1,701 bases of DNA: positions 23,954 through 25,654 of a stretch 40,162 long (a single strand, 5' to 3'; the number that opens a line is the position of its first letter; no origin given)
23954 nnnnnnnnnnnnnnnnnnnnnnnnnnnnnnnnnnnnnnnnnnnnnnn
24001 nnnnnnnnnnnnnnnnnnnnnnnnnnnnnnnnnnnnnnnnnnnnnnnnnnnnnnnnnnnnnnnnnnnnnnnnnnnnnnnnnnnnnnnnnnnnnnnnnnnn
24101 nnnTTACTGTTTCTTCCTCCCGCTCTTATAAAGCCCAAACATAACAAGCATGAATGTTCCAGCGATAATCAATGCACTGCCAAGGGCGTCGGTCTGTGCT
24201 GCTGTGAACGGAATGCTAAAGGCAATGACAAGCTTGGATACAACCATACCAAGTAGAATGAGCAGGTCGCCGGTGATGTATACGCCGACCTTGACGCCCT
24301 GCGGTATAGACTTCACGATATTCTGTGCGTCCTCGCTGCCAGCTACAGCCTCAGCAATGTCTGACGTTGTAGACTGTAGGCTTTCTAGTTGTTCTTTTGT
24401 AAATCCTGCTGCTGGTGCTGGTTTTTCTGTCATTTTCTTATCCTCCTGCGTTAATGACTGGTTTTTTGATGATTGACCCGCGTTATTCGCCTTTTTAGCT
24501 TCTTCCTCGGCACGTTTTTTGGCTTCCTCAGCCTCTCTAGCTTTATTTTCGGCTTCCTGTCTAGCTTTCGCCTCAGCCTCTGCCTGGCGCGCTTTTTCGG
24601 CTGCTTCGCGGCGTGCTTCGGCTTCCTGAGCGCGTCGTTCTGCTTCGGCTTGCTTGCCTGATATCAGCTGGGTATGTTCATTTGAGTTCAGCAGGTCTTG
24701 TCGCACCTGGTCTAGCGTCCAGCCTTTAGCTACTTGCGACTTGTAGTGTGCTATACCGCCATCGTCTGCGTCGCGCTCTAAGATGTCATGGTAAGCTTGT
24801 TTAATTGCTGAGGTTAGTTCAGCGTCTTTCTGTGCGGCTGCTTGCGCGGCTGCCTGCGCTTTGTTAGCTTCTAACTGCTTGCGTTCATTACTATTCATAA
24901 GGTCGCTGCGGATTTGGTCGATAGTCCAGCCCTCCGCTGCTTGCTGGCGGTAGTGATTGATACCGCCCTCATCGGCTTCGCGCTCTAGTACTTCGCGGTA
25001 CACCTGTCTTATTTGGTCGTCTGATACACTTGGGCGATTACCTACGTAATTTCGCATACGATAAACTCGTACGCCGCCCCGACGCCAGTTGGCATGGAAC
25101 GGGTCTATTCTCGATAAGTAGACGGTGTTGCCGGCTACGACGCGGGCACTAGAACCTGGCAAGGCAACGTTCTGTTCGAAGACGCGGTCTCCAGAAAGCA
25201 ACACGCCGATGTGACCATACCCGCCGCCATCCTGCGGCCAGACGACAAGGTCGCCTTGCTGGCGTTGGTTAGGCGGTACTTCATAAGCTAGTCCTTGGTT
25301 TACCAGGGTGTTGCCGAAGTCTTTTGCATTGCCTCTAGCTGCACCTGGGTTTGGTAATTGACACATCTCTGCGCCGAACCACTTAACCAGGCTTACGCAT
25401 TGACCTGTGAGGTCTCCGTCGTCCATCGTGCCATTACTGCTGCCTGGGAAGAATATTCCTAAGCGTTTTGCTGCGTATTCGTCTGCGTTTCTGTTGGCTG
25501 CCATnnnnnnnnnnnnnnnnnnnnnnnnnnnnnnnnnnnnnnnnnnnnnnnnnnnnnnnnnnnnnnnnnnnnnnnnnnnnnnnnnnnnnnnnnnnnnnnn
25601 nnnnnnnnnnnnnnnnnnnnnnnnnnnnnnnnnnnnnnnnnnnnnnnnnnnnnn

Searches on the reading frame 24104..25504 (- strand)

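Call 40: search_protein_families(library=pfam, proteins=[window:24104-25504:-], max_evalue=0.001)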
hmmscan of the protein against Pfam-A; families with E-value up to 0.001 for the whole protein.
window:24104-25504:- (466 aa): 2 families
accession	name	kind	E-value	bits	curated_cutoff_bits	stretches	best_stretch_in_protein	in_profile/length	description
PF13946.11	DUF4214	-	9.1e-12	45.3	23.2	2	163-210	22-70/72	Domain of unknown function (DUF4214)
PF05257.22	CHAP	-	3.8e-09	37.3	26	1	32-103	6-67/81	CHAP domain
